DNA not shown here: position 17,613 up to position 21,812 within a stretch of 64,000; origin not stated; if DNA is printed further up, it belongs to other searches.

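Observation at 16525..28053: Three-gene envelope operon built around a 3187-aa protein with no recognisable catalytic domain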

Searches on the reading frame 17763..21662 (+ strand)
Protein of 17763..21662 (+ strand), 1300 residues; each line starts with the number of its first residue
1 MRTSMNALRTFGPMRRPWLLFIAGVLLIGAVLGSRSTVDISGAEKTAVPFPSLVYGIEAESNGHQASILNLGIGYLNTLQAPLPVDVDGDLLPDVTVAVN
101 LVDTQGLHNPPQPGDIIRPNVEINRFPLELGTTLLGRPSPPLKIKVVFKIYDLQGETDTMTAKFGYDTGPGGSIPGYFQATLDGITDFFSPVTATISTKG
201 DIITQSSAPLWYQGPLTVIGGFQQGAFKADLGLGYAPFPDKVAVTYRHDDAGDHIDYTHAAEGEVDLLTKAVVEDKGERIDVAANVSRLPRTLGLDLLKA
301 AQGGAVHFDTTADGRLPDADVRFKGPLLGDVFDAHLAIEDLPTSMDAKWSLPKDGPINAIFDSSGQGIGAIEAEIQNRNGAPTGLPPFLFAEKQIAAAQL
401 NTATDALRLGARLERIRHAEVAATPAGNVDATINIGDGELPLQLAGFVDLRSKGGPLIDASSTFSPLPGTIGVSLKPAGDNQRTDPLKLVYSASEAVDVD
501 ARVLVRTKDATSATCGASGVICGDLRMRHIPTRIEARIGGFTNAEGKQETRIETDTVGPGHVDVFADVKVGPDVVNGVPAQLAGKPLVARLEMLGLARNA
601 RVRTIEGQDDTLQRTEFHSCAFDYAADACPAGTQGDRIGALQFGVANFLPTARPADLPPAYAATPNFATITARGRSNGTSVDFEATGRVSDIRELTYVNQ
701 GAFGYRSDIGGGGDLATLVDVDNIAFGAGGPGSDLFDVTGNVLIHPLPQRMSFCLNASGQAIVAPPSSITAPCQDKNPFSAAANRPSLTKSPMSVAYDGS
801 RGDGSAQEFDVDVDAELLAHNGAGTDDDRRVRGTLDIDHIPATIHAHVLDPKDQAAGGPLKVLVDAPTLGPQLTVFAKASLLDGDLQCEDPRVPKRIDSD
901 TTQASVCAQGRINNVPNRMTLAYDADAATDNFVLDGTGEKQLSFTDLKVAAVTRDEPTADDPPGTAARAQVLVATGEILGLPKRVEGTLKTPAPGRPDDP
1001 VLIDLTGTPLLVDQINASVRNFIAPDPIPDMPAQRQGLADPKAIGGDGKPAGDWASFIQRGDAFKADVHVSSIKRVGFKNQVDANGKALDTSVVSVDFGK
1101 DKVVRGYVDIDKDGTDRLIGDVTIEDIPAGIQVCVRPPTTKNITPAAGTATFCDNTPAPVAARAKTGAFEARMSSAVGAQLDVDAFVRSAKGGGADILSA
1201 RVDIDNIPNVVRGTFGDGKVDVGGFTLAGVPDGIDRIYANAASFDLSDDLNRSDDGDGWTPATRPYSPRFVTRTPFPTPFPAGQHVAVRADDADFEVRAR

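Call 23: find_related_loci(query=A2, collection=genome_contigs, flank=10000)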
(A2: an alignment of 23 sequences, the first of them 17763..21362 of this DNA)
Query A2 (1200 aa) in genome_contigs; peptide patterns used: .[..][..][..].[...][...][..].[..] (x = any residue, [..] = any of these).
276 stretches matched a pattern; 14 encode a relative of the query (tblastn E <= 1e-3); 14 distinct loci.
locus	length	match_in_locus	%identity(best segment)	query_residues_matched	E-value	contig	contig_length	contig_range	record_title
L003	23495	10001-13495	42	14-1199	0e+0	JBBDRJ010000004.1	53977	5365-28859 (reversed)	MAG: Actinomycetota bacterium isolate LejiaC_65_31 Lejia_C_1435_length_53977_cov_18, whole genome shotgun sequence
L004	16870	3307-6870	34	47-1199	1e-170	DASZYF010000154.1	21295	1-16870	MAG TPA_asm: Mycobacteriales bacterium isolate SMAG_U6203 k141_1067679, whole genome shotgun sequence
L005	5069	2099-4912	39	10-955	4e-173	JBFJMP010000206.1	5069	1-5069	MAG: Nitriliruptoraceae bacterium isolate Mix_sand17.2022.03.Z.29 k141_927280_length_5069_cov_8.8019, whole genome shotg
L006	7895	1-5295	39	55-1200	5e-161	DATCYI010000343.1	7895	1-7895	MAG TPA_asm: Acidimicrobiales bacterium isolate SMAG_U7461 k141_108906, whole genome shotgun sequence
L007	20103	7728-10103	40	17-797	1e-159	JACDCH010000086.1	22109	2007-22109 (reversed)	MAG: Acidimicrobiia bacterium isolate MGR_bin303 SD2897-2912_k127_58890, whole genome shotgun sequence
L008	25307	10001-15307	38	13-1199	1e-158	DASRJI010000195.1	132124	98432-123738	MAG TPA_asm: Acidimicrobiales bacterium isolate SMAG_U10132 k141_4210472, whole genome shotgun sequence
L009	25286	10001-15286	37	27-1199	1e-161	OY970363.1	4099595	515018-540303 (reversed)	MAG: uncultured Actinomycetes bacterium isolate MFD04212.bin.c.7 genome assembly, chromosome: 1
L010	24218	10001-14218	36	21-953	6e-140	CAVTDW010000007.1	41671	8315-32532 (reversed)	MAG: uncultured Actinomycetota bacterium isolate MFD01213.bin.1.189 genome assembly, contig: contig_20437, whole genome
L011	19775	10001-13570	77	7-1199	0e+0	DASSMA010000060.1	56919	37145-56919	MAG TPA_asm: Acidimicrobiales bacterium isolate SMAG_U1186 k141_94752, whole genome shotgun sequence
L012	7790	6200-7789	40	26-546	5e-102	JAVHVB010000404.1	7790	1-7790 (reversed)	MAG: Pseudonocardiales bacterium isolate BP_207 scaffold_3811112, whole genome shotgun sequence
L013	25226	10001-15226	43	45-1199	2e-79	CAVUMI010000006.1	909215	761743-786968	MAG: uncultured Actinomycetes bacterium isolate MFD04212.bin.2.169 genome assembly, contig: contig_2711, whole genome sh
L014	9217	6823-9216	37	55-721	1e-119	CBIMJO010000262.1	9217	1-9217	MAG TPA_asm: uncultured Actinocrispum sp. isolate SRR16817043_binner13_Refined_10 genome assembly, contig: ERZ27392852.1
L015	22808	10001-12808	37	22-952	4e-160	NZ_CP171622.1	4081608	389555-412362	Actinospongicola halichondriae strain Hal317 chromosome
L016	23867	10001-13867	37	26-1199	0e+0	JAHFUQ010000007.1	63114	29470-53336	MAG: Acidimicrobiia bacterium isolate nzgw83 NODE_345_length_63115_cov_4.732784, whole genome shotgun sequence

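Call 36: predict_structure(alignment_id=A2)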
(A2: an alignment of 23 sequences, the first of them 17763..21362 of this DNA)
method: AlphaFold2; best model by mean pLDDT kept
length: 1200 residues; sequences in the alignment: 23
mean_pLDDT: 81.4   pTM: 0.64
mean pLDDT of the five models: 81.4, 79.1, 77.0, 75.2, 75.1
residues with pLDDT >= 90: 410; 70-90: 604; 50-70: 97; < 50: 89
segments of 3 or more residues with pLDDT < 50: 1-50, 104-115, 129-136, 202-209, 728-731, 1175-1178
pLDDT, mean of each block of 10 residues (from residue 1): 26 37 43 32 36 76 75 57 77 78 48 55 70 53 85 65 86 83 70 81 44 83 86 89 87 89 86 88 91 88 87 82 80 88 90 85 85 86 84 90 91 88 88 81 92 90 89 91 92 90 91 87 92 92 89 85 90 61 76 89 84 89 86 83 92 89 89 85 92 91 91 92 71 76 94 92 86 90 76 94 90 93 76 95 94 79 92 95 89 82 91 93 88 91 93 84 83 92 89 80 86 89 86 82 75 89 89 88 86 84 86 81 77 80 77 72 73 55 76 61
secondary structure, 60 per line:
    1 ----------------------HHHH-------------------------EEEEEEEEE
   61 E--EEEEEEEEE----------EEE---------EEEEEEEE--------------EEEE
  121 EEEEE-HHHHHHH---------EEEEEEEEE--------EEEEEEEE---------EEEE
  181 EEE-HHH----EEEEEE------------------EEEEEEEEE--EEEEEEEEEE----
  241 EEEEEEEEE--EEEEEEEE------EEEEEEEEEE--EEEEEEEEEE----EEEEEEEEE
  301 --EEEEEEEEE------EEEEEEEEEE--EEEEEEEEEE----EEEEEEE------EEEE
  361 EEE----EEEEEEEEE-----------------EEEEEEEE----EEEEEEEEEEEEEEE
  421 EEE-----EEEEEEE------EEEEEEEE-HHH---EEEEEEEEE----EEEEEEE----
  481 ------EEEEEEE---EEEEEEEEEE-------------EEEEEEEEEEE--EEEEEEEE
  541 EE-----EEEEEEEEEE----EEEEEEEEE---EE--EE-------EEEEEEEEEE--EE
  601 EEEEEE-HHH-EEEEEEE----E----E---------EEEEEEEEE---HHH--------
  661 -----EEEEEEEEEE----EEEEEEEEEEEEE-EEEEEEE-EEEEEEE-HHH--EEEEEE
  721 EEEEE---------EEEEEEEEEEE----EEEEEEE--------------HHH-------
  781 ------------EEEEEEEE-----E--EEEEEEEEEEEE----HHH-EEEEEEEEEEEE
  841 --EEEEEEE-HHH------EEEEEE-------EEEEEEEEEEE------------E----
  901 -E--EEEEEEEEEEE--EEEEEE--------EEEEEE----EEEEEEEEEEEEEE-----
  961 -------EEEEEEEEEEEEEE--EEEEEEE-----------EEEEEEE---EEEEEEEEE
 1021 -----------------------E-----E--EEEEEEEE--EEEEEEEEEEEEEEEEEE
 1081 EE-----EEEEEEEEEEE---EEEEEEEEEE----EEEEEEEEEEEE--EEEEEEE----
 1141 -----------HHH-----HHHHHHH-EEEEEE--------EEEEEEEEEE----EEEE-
elements in order (helices of 4 or more, strands of 3 or more residues): H23-26 E52-61 E64-72 E83-85 E95-102 E117-125 H127-133 E143-151 E160-167 E177-183 E192-197 E216-224 E227-236 E241-249 E252-259 E266-275 E278-287 E292-300 E303-311 E318-327 E330-339 E344-350 E357-363 E368-376 E394-401 E406-423 E429-435 E442-449 E457-465 E470-476 E487-493 E497-506 E520-530 E533-542 E548-557 E562-570 E587-596 E599-606 E612-618 E638-646 E666-675 E680-692 E694-700 E702-708 E715-725 E735-745 E750-756 E793-800 E809-820 E829-840 E843-849 E860-865 E873-883 E905-915 E918-923 E932-937 E942-955 E968-981 E984-990 E1002-1008 E1012-1020 E1053-1060 E1063-1082 E1088-1098 E1102-1111 E1116-1127 E1130-1136 H1160-1166 E1168-1173 E1182-1191 E1196-1199

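Call 38: fold_search(model_id=the predicted structure, library=pdb)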
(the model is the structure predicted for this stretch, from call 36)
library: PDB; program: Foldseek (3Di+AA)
matches with E <= 10: 406; with E <= 0.001: 0
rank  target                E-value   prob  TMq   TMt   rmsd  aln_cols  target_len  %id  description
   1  9e9r                  7.6e-03  0.04  0.05  0.03  46.9      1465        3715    9  The Structure of ApoB100 from Human Low-Density Lipoprotein (released 2024-12-18)
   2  9a3c_MODEL_1_A        2.1e-02  0.08  0.06  0.08  49.6      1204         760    9  Model of E. coli Fiu by in-cell photo-crosslinking MS and deep learning (released 2023-02-24)
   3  6suq                  2.2e-02  0.04  0.07  0.05  37.6      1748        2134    9  Crystal Structure of TcdB2-TccC3-TEV (released 2019-12-04)
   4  3m8b                  2.6e-02  0.15  0.07  0.12  37.3       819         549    7  Crystal structure of spin-labeled BtuB V10R1 in the apo state (released 2010-09-15)
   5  4d5b_B                3.9e-02  0.23  0.06  0.15  24.8       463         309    6  Crystal structure of CymA from Klebsiella oxytoca (released 2015-06-03)
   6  4v3h_B                4.5e-02  0.21  0.06  0.16  24.8       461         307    6  Crystal structure of CymA from Klebsiella oxytoca (released 2015-06-03)
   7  4d5d_A                4.7e-02  0.25  0.06  0.15  24.3       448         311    6  Crystal structure of CymA from Klebsiella oxytoca (released 2015-06-03)
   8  3rgm                  5.9e-02  0.25  0.09  0.16  27.5       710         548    6  Crystal structure of spin-labeled BtuB T156R1 (released 2011-10-26)
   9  4v3g_B                6.2e-02  0.25  0.06  0.15  23.9       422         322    5  Crystal structure of CymA from Klebsiella oxytoca (released 2015-06-03)
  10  9a39_MODEL_1_A        6.2e-02  0.10  0.09  0.11  35.8      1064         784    8  Model of E. coli LptD by in-cell photo-crosslinking MS and deep learning (released 2023-02-24)
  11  8agd_A                6.2e-02  0.05  0.08  0.08  42.9      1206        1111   10  Full SDBC and SOD assembly (released 2023-04-12)
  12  8aa4_A                6.5e-02  0.04  0.06  0.07  40.1       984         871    8  SusC components of the dextran utilisation system (utilisome) (released 2023-06-07)
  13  1nqe                  7.1e-02  0.12  0.07  0.13  37.3       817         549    7  OUTER MEMBRANE COBALAMIN TRANSPORTER (BTUB) FROM E. COLI (released 2003-04-29)
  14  1kmp                  9.0e-02  0.07  0.06  0.08  35.5       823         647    7  Crystal structure of the Outer Membrane Transporter FecA Complexed with Ferric Citrate (released 2002-03-06)
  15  4d5b_A                9.4e-02  0.16  0.06  0.16  24.8       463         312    6  Crystal structure of CymA from Klebsiella oxytoca (released 2015-06-03)
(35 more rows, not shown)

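Call 61: search_protein_representatives(alignment_id=A5)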
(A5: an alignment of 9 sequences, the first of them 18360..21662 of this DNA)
Query: 9 sequences, 1061 profile positions. Proteins with E-value up to 0.001 (for the whole library): 203; up to 1e-10: 175; up to 1e-30: 118. The best 150 are listed.
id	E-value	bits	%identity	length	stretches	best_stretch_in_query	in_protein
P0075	0.0e+00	1458.2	-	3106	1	1-1061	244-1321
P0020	0.0e+00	1406.4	-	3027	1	5-1061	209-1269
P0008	0.0e+00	1360.9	-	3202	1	1-1061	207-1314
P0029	0.0e+00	1345.2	-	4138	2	169-1060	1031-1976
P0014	0.0e+00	1324.2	-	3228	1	8-1061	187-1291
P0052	0.0e+00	1283.4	-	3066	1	11-1061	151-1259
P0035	0.0e+00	1281.4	-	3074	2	12-1061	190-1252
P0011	0.0e+00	1251.4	-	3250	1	11-1061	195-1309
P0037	0.0e+00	1209.3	-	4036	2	5-739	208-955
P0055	0.0e+00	1173.5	-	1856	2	137-929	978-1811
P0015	0.0e+00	1136.7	-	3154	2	129-1061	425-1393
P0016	0.0e+00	1112.4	-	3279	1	12-1060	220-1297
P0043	0.0e+00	1081.0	-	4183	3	5-706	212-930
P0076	0.0e+00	1072.7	-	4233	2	5-704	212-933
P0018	0.0e+00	1060.2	-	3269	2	129-1061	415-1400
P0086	1.1e-211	722.3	-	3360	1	7-1054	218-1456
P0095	2.2e-162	559.1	-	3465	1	8-1055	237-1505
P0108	2.3e-110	386.8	-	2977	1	12-1008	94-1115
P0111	3.1e-107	376.4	-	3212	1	12-1019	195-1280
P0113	2.2e-101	357.1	-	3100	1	12-972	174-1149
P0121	1.4e-96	341.2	-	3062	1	12-1012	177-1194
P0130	7.7e-87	308.9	-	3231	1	12-966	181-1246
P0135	2.2e-75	271.0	-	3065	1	11-1022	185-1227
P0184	8.3e-28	113.5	-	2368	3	12-415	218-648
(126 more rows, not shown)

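Call 62: list_cluster_members(proteins=[P0075, P0086, P0095, P0108, P0111, P0113, P0121, P0130, P0135, P0184])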
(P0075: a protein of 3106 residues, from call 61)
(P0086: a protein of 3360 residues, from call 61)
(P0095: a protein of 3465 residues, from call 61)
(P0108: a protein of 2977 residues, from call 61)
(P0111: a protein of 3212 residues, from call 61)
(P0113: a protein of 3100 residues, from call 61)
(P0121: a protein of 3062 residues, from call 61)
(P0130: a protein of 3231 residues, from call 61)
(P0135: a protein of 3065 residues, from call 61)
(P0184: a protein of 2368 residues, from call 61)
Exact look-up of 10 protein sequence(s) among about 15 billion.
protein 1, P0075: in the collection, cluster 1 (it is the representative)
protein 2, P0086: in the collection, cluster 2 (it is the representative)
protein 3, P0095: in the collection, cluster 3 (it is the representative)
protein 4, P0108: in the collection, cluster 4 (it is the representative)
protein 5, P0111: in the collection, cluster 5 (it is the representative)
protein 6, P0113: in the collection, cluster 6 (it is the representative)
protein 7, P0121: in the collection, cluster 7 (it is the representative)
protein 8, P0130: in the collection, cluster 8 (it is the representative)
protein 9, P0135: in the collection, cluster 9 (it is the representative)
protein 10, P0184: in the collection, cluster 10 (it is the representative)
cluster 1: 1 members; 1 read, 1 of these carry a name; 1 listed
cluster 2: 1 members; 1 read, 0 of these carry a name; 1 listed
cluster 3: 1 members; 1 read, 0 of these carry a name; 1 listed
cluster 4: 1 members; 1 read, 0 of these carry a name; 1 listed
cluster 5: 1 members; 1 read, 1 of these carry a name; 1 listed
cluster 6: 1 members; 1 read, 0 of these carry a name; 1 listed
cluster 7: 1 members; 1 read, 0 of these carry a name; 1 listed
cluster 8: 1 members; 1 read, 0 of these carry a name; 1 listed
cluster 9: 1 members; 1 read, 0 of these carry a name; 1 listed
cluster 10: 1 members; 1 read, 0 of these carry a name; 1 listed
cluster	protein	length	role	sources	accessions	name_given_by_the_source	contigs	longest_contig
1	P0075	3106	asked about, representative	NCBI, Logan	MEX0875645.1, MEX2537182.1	MAG: hypothetical protein WD646_00860 [Actinomycetota bacterium]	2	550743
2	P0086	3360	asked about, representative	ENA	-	-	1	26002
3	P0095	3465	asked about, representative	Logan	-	-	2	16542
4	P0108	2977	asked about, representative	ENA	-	-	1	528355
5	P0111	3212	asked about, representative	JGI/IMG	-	hypothetical protein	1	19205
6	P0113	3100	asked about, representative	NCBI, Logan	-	-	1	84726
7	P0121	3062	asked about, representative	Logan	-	-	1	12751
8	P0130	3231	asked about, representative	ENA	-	-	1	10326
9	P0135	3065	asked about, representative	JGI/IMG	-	-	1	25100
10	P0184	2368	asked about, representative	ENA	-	-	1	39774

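Call 64: search_protein_families(library=pfam, proteins=[P0113, P0108, P0135], max_evalue=0.01)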
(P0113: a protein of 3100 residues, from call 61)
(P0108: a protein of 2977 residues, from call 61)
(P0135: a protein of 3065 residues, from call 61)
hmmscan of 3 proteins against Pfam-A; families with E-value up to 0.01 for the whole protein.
P0113 (3100 aa): 1 family
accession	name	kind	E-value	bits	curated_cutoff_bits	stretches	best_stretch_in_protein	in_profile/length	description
PF19077.6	Big_13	-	3.2e-07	31.2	27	0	2832-2899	32-101/102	Bacterial Ig-like domain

P0108 (2977 aa): 2 families
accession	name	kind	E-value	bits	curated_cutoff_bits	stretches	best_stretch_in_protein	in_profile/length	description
PF19077.6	Big_13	-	1.8e-10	41.6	27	0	2716-2758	60-101/102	Bacterial Ig-like domain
PF13860.13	FlgD_ig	-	4.5e-05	23.8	27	1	2896-2954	24-77/79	FlgD Ig-like domain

P0135 (3065 aa): 2 families
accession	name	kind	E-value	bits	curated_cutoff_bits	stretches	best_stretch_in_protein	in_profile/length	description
PF19077.6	Big_13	-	9e-09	36.2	27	0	3014-3034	75-95/102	Bacterial Ig-like domain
PF13860.13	FlgD_ig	-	1.6e-05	25.2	27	1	2965-3024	25-77/79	FlgD Ig-like domain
